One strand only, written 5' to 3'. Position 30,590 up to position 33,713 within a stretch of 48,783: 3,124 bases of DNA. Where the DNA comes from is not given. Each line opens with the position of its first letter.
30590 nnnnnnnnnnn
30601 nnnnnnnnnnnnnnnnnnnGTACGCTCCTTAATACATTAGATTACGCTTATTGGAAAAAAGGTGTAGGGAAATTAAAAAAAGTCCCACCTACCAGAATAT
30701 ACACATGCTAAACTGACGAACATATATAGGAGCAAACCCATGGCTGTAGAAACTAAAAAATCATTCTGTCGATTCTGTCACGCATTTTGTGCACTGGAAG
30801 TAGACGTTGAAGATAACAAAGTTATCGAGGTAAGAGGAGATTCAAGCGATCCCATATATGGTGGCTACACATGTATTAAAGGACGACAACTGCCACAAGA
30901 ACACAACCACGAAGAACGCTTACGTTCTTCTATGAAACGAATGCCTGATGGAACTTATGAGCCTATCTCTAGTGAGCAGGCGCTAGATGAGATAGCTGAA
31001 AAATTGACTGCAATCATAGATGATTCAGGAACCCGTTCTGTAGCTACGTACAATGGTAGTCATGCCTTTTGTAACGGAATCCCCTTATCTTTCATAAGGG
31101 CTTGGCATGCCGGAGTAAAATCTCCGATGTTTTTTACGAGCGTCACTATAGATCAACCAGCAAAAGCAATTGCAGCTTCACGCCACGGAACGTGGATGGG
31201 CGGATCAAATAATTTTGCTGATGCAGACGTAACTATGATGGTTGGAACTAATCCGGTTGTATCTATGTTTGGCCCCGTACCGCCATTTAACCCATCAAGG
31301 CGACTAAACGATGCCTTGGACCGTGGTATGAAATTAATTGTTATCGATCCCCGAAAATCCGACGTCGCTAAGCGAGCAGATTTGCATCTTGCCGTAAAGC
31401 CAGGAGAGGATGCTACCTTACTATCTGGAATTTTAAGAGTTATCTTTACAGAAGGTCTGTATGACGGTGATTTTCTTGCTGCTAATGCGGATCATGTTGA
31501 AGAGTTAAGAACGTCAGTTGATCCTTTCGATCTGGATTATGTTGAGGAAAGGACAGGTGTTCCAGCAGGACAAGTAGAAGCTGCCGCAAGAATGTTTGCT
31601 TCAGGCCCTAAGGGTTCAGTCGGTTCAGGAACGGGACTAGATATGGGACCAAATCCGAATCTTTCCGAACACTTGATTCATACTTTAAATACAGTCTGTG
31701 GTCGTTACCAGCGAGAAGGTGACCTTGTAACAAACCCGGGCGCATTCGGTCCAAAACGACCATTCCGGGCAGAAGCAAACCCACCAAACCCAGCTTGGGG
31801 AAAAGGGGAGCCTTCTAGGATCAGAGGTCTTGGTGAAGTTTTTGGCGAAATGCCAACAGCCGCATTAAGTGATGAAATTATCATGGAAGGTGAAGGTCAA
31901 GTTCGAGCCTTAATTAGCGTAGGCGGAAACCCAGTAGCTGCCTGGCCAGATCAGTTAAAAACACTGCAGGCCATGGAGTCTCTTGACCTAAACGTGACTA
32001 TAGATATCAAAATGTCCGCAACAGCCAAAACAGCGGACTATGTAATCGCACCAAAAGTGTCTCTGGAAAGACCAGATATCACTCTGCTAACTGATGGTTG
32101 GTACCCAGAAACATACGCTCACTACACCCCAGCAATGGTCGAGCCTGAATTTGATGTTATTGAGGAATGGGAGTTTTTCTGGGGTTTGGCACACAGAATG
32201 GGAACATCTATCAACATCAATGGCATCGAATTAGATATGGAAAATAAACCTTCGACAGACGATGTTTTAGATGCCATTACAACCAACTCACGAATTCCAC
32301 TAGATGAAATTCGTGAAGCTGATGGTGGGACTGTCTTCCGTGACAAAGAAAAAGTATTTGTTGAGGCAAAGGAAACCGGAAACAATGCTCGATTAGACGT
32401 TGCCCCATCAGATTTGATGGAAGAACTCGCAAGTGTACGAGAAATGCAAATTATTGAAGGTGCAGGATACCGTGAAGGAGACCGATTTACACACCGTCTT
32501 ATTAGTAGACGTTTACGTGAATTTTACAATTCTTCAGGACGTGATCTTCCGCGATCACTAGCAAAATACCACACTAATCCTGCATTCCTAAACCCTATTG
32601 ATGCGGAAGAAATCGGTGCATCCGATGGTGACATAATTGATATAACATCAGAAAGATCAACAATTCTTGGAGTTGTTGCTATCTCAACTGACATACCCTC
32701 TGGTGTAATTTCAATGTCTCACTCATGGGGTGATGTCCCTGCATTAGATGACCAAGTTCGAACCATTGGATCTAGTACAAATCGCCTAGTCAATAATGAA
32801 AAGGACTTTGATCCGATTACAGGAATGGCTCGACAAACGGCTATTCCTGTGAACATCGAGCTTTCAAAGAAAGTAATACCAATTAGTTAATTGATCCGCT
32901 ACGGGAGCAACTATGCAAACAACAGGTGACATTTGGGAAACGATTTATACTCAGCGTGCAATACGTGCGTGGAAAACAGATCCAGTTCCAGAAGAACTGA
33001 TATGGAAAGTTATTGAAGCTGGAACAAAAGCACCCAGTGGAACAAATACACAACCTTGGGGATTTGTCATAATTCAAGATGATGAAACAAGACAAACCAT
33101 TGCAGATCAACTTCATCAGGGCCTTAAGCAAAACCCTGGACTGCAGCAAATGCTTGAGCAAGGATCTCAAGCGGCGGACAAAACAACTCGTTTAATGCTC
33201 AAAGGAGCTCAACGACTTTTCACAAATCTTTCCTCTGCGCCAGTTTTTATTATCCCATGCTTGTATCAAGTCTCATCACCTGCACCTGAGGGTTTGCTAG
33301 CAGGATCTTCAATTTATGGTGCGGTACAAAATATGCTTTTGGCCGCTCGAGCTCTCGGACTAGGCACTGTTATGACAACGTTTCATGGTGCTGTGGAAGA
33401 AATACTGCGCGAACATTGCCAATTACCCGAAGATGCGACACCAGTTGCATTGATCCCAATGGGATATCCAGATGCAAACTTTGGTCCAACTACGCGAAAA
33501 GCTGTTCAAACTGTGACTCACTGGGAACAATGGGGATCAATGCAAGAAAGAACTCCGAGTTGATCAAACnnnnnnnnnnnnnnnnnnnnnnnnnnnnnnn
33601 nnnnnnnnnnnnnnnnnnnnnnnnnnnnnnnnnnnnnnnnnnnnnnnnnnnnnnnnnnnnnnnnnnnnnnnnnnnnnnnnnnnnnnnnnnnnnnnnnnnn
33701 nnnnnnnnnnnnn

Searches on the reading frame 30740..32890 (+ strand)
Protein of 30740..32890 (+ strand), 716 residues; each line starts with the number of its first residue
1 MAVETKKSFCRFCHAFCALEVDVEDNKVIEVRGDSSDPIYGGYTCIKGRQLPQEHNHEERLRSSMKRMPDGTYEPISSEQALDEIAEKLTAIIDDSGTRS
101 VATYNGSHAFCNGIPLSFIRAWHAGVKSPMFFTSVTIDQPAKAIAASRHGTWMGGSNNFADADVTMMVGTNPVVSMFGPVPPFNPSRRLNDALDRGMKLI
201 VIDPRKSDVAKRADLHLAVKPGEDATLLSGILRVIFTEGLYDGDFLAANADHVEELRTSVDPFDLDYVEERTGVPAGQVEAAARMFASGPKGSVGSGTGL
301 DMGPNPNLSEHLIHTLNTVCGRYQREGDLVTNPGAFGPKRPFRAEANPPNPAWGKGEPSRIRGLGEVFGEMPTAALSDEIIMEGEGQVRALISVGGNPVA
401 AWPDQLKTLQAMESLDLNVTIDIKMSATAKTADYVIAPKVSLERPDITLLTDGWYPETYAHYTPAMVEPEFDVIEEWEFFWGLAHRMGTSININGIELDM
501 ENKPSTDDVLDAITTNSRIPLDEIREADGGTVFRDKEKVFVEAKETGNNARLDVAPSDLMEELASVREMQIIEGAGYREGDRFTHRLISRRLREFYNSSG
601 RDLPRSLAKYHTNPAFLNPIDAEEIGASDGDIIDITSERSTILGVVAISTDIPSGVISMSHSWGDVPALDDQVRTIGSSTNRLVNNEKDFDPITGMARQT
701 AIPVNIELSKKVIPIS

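Call 3: search_protein_families(library=pfam, proteins=[window:30740-32890:+], max_evalue=0.01)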
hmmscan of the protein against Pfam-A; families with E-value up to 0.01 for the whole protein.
window:30740-32890:+ (716 aa): 4 families
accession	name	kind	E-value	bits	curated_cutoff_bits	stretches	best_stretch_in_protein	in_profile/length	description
PF00384.28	Molybdopterin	-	2e-23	83.4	24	1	60-484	1-351/353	Molybdopterin oxidoreductase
PF01568.27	Molydop_binding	-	1.5e-15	57.6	26.8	1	586-698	2-105/110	Molydopterin dinucleotide binding domain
PF04879.21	Molybdop_Fe4S4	-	7.6e-13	48.7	22.7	1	5-56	3-54/55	Molybdopterin oxidoreductase Fe4S4 domain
PF02359.24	CDC48_N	-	0.0028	18.3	35.1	1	612-660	14-63/85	Cell division protein 48 (CDC48), N-terminal domain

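Call 4: search_protein_families(library=ncbifam, proteins=[window:30740-32890:+], max_evalue=0.01)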
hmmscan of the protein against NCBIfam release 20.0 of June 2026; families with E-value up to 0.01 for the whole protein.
window:30740-32890:+ (716 aa): 27 families (the best 25 are shown)
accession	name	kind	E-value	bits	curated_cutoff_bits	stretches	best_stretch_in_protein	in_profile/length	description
TIGR01591.1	Fdh-alpha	equivalog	8.8e-59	199.2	666.25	2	9-300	2-288/672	formate dehydrogenase subunit alpha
NF047855.1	AssmNtatRedNasC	equivalog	3.1e-44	151.3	1100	2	6-299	21-312/708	assimilatory nitrate reductase catalytic subunit NasC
NF012032.0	PRK15488.1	equivalog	6.6e-43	146.7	694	1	6-489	44-529/759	thiosulfate reductase PhsA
TIGR03479.1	DMSO_red_II_alp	subfamily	1.9e-31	109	984.75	2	8-251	61-308/913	molybdopterin-dependent oxidoreductase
TIGR02166.1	dmsA_ynfE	subfamily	8.5e-31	106.8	777.7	2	12-247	51-296/794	DMSO/selenate family reductase complex A subunit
NF041783.2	mnquin_red_QrcB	equivalog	1e-29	103.2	440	2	4-331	51-367/695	menaquinone reductase molybdopterin-binding-like subunit QrcB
TIGR00509.1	bisC_fam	subfamily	6.3e-27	94.2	1017.55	3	387-490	412-513/772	molybdopterin guanine dinucleotide-containing S/N-oxide reductase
NF041885.1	selenate_YnfE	exception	1.5e-22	79.2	1675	1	13-247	57-303/805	selenate/tellurate reductase subunit YnfE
NF041884.1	selenate_YnfF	exception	2.3e-21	75.4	1650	1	12-247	53-296/798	selenate/tellurate reductase subunit YnfF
TIGR01553.1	formate-DH-alph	equivalog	4e-20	71.2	814.2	1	5-246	44-300/1009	formate dehydrogenase-N subunit alpha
NF010055.0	PRK13532.1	equivalog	1.7e-19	69.6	904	1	4-249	41-290/830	nitrate reductase catalytic subunit NapA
NF041323.1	Nitr_red_NasA_Halo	equivalog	7.7e-19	67.7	1000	1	26-287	18-271/673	assimilatory nitrate reductase NasA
NF041513.1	formate_DH_Act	exception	7.3e-18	63.8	1400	2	6-91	43-129/1067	formate dehydrogenase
NF041714.1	arsenate_red_ArrA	equivalog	1.2e-17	63.3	1600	1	8-248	53-294/848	arsenate respiratory reductase molybdopterin-containing subunit ArrA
NF011566.1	PRK14990.1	exception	6.2e-17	60.9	1600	1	13-248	67-317/814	dimethylsulfoxide reductase subunit A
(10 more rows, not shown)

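Call 81: search_solved_structures(query=window:30740-32890:+, max_evalue=1e-10, show_alignments=0)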
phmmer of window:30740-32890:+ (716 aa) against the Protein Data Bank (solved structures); distinct sequences matched with E-value up to 1e-10: 39.
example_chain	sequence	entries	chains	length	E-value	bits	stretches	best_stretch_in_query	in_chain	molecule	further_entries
2e7z_A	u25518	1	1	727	2.1e-36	128.7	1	8-321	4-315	Acetylene hydratase Ahy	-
1aa6_A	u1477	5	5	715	1.7e-34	122.4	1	8-496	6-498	FORMATE DEHYDROGENASE H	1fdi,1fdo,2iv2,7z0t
7qv7_S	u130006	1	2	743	1.1e-33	119.6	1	8-496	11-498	Hydrogen dependent carbon dioxide reductase subunit FdhF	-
9t1s_L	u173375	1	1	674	1.7e-29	105.8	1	8-490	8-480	formate dehydrogenase (coenzyme F420)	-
2vpw_A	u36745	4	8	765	3.4e-29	104.8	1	6-488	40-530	THIOSULFATE REDUCTASE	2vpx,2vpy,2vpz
7vw6_A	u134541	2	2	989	4e-29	104.6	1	7-495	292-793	Formate dehydrogenase | Tungsten-containing formate dehydrogenase alpha subunit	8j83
7e5z_A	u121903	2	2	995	4.1e-29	104.6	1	7-495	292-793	Formate dehydrogenase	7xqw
9vap_A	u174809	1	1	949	8.2e-25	90.3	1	3-294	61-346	Formate dehydrogenase molybdopterin-binding subunit FdhA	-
2jio_A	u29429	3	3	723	6.5e-24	87.4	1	7-448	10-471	PERIPLASMIC NITRATE REDUCTASE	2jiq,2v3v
2jim_A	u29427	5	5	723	3e-23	85.2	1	7-448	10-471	PERIPLASMIC NITRATE REDUCTASE | PROTEIN (PERIPLASMIC NITRATE REDUCTASE)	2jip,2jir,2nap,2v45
9gzq_A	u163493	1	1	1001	3.8e-23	84.8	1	4-484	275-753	Probable oxidoreductase YjgC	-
8rqz_C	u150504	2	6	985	4e-23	84.8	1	4-484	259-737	Probable oxidoreductase YjgC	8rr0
6tg9_A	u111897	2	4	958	1.4e-21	79.6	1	8-444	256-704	Formate dehydrogenase subunit alpha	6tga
9wxb_B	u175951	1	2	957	3.6e-21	78.3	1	8-432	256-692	Formate dehydrogenase alpha subunit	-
7bkb_D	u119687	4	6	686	1.1e-20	76.8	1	8-447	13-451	Formate dehydrogenase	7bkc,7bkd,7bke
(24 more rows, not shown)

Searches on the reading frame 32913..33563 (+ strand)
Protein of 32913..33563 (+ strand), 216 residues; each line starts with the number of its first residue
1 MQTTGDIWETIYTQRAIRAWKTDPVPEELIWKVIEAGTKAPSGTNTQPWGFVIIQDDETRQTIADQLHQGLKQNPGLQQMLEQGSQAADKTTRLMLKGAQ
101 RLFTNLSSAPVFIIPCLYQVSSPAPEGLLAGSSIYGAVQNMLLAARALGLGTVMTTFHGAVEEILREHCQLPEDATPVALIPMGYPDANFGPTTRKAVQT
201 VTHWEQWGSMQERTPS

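Call 3: search_protein_families(library=pfam, proteins=[window:32913-33563:+], max_evalue=0.01)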
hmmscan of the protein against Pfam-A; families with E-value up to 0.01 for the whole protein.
window:32913-33563:+ (216 aa): 2 families
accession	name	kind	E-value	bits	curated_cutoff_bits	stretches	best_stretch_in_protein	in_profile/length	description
PF00881.29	Nitroreductase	-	1.5e-28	100.6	23.5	1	14-185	4-167/167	Nitroreductase family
PF14512.11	TM1586_NiRdase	-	1.3e-08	35.2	27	1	30-61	160-191/215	Putative TM nitroreductase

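Call 4: search_protein_families(library=ncbifam, proteins=[window:32913-33563:+], max_evalue=0.01)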
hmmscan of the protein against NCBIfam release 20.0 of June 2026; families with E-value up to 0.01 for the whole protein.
window:32913-33563:+ (216 aa): 10 families
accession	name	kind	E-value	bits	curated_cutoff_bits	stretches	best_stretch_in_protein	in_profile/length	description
TIGR02476.1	BluB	equivalog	1.4e-20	73.6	150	1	7-188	9-182/205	5,6-dimethylbenzimidazole synthase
NF009810.0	PRK13294.1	equivalog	5.8e-17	61.7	304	1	9-196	256-440/449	coenzyme F420-0:L-glutamate ligase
TIGR03553.1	F420_FbiB_CTERM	equivalog_domain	1.6e-16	60.7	249.55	1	11-195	3-184/194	F420 biosynthesis protein FbiB, C-terminal domain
NF008033.1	PRK10765.1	equivalog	1.1e-11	44.6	223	2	138-211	112-185/240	oxygen-insensitive NADPH nitroreductase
NF047509.1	Rv3131_FMN_oxido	subfamily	2.6e-09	37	199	1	33-57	2-26/319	Acg family FMN-binding oxidoreductase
NF003768.0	PRK05365.1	equivalog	1.5e-08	34.4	152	1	13-70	20-77/200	malonic semialdehyde reductase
NF008088.0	PRK10828.1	equivalog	1.6e-07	31.1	183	1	21-89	16-84/183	NAD(P)H nitroreductase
NF008275.0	PRK11053.1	equivalog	2.2e-07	30.6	227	1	12-74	11-71/217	oxygen-insensitive NAD(P)H nitroreductase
NF005901.0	PRK07877.1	equivalog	5.8e-05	21.5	476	1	19-55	366-402/722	Rv1355c family protein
NF011424.0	PRK14851.1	subfamily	0.00018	19.6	1170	1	17-54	315-352/679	hypothetical protein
